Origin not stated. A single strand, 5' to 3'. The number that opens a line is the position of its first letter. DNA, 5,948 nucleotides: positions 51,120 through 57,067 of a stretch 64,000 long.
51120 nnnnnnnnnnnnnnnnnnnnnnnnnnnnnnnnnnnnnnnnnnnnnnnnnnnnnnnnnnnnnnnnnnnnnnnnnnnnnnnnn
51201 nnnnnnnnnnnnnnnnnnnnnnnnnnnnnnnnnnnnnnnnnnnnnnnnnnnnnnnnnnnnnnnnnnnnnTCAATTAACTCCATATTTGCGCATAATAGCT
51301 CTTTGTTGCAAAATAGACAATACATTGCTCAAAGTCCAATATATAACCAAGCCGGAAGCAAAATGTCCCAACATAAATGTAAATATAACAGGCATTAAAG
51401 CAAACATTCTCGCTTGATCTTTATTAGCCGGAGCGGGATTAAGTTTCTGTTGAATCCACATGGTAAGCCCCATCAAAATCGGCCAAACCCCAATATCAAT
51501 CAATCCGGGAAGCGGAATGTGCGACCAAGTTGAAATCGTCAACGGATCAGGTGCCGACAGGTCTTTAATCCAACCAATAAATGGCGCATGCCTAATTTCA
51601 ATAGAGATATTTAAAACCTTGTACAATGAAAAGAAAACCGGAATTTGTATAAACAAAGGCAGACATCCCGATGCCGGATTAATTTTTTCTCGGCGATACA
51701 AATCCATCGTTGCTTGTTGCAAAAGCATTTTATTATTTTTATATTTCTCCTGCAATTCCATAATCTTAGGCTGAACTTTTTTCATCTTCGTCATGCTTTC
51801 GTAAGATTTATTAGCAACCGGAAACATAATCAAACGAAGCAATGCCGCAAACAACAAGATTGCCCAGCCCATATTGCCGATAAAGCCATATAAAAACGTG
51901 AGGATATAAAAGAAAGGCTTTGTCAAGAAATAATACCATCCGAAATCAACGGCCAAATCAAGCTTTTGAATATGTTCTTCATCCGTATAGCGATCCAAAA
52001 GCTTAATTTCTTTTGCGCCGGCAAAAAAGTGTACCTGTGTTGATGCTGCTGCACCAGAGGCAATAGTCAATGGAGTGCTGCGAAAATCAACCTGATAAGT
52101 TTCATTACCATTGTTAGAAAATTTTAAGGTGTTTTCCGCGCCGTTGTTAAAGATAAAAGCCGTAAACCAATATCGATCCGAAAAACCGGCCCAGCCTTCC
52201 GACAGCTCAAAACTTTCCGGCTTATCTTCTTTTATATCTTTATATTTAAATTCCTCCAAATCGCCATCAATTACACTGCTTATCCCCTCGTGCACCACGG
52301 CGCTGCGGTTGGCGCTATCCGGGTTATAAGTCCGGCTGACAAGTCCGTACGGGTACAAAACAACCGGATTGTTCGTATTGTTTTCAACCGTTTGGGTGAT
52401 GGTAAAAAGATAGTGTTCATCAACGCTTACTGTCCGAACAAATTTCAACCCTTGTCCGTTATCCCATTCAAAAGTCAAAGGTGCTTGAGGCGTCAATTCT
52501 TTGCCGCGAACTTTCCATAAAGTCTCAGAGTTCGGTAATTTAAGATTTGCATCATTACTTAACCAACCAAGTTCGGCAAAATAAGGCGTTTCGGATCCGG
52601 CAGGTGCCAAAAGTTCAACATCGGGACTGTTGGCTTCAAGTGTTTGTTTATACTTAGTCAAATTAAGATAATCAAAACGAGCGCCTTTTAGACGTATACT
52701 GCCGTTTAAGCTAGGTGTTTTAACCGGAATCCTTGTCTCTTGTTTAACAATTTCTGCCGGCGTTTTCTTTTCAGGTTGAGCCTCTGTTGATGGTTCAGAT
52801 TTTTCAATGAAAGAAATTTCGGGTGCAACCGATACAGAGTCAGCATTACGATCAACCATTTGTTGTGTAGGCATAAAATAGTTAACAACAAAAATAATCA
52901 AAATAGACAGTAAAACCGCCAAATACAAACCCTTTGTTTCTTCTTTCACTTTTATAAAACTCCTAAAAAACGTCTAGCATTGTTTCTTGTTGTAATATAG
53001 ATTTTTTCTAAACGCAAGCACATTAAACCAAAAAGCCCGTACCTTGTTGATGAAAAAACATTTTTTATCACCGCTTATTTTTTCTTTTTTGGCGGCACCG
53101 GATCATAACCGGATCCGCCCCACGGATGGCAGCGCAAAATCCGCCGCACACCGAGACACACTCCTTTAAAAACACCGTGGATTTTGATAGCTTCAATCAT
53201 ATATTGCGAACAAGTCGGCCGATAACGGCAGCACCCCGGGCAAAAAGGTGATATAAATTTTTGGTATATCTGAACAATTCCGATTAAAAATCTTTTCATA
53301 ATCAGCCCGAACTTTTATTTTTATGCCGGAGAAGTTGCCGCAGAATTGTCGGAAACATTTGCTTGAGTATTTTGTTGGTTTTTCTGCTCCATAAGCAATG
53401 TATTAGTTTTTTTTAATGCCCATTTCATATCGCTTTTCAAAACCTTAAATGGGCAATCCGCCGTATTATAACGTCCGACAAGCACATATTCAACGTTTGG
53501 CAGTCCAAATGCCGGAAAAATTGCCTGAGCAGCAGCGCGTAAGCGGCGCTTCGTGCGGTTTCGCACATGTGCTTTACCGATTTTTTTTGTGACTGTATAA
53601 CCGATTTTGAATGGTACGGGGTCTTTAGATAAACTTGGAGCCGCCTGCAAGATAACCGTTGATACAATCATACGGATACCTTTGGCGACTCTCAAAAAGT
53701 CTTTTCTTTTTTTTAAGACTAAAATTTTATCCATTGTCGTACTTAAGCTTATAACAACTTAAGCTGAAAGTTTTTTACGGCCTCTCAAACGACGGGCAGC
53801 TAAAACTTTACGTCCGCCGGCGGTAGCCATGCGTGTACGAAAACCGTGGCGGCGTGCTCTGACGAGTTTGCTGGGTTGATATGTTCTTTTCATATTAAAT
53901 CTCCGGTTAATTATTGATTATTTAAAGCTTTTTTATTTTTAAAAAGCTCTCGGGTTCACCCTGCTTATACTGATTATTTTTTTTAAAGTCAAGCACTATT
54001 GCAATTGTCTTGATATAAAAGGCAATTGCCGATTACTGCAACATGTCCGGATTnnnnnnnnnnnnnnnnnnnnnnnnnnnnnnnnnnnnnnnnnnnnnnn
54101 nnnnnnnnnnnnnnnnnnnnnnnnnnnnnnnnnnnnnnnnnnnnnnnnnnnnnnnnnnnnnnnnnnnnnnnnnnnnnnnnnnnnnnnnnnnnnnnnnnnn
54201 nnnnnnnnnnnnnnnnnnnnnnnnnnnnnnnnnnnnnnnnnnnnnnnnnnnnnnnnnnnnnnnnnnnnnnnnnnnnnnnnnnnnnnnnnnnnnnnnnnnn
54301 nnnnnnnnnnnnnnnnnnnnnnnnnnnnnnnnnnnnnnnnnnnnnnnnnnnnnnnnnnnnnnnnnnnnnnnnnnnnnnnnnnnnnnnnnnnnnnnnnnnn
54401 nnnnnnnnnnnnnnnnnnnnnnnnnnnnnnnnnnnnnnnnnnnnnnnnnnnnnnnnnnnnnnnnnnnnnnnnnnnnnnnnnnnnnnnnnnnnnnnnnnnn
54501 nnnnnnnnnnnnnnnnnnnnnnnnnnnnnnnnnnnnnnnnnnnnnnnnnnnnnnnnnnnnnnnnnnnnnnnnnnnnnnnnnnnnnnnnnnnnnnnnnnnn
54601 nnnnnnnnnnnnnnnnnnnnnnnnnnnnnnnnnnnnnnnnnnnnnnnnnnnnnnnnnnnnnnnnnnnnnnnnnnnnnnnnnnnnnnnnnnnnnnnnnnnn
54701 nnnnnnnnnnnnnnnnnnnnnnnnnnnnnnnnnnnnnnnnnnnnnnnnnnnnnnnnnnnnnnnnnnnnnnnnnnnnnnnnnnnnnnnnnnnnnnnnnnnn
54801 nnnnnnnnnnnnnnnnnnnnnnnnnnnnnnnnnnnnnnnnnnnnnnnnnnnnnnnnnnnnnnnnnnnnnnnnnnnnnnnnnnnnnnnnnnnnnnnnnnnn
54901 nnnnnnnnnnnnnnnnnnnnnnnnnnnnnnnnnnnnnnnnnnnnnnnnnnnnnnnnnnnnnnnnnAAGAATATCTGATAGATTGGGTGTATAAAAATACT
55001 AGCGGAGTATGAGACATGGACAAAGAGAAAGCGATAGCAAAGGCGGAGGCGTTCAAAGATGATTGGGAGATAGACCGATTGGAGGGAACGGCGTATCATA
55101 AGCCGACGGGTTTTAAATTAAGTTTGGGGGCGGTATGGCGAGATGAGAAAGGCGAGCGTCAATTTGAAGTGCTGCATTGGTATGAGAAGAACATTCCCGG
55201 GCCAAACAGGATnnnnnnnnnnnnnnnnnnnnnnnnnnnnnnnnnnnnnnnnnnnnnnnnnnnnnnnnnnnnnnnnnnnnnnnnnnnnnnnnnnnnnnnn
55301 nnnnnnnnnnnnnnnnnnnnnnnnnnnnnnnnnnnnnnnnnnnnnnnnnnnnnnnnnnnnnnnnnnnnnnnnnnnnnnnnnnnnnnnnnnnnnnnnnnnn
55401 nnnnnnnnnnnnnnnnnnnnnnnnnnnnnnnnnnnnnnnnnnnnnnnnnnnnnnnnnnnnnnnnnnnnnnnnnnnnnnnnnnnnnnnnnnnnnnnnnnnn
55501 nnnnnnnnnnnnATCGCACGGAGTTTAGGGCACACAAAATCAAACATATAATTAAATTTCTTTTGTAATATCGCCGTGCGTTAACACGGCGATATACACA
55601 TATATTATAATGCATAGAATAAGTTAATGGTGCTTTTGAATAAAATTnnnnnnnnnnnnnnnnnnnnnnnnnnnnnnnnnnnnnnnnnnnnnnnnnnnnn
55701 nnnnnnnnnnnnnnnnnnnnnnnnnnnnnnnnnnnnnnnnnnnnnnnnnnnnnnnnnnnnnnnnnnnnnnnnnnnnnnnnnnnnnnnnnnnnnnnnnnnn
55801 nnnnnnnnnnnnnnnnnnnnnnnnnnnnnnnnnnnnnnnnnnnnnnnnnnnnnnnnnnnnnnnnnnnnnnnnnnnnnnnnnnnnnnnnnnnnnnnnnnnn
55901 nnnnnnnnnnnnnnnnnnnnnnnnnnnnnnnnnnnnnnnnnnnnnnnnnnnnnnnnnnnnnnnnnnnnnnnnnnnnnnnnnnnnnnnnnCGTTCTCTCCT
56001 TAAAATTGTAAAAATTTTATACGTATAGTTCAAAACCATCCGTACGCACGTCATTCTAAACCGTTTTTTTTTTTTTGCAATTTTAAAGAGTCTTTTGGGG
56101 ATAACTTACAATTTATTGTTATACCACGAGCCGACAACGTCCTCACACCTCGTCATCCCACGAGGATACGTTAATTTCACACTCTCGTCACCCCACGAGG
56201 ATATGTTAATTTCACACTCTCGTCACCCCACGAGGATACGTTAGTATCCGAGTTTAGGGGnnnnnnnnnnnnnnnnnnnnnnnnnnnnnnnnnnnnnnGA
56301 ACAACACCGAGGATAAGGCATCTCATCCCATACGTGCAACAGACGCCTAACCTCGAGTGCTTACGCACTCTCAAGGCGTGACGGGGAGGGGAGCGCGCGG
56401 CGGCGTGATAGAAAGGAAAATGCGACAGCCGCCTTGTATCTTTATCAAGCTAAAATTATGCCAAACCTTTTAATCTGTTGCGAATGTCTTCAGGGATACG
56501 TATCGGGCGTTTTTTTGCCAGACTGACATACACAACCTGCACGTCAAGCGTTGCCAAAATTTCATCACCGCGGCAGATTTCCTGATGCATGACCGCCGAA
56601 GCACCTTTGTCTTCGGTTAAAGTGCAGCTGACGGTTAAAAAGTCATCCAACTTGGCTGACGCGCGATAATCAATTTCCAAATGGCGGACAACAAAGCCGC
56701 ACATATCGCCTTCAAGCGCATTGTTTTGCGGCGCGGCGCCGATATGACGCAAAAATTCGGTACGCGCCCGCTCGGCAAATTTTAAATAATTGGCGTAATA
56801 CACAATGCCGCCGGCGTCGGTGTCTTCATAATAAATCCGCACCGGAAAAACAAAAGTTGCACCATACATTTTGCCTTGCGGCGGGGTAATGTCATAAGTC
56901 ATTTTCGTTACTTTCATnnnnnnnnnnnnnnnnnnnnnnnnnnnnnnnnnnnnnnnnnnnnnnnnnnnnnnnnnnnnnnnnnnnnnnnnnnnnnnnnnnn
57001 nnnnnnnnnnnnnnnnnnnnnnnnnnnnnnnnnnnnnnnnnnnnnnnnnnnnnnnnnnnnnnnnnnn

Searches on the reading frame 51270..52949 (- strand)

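Call 22: search_protein_families(library=pfam, proteins=[window:51270-52949:-], max_evalue=0.001)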
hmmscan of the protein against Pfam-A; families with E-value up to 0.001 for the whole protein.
window:51270-52949:- (559 aa): 2 families
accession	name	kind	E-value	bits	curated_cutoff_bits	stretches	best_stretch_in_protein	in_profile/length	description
PF14849.12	YidC_periplas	-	6.5e-76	256.4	24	1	73-348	1-282/283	YidC periplasmic domain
PF02096.25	60KD_IMP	-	3.8e-59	199.8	35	1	360-554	1-163/163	60Kd inner membrane protein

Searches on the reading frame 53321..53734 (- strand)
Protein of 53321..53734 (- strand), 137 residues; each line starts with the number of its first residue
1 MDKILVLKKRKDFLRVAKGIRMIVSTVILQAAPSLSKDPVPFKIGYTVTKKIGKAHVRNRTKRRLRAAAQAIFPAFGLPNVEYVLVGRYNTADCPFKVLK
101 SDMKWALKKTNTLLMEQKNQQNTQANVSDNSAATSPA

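Call 22: search_protein_families(library=pfam, proteins=[window:53321-53734:-], max_evalue=0.001)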
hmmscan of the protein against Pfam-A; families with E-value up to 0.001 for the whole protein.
window:53321-53734:- (137 aa): 1 family
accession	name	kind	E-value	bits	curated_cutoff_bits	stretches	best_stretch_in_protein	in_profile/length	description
PF00825.24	Ribonuclease_P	-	2e-19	70.1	22.3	1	3-110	3-108/109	Ribonuclease P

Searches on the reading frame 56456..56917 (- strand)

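Call 22: search_protein_families(library=pfam, proteins=[window:56456-56917:-], max_evalue=0.001)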
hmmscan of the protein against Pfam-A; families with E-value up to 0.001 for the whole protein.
window:56456-56917:- (153 aa): 2 families
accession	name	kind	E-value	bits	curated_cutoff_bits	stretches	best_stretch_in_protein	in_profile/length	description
PF13279.12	4HBT_2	-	3.4e-16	60.3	25.5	1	31-149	4-122/122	Thioesterase-like superfamily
PF03061.28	4HBT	-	7.2e-15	55.5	20.6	1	36-121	1-77/79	Thioesterase superfamily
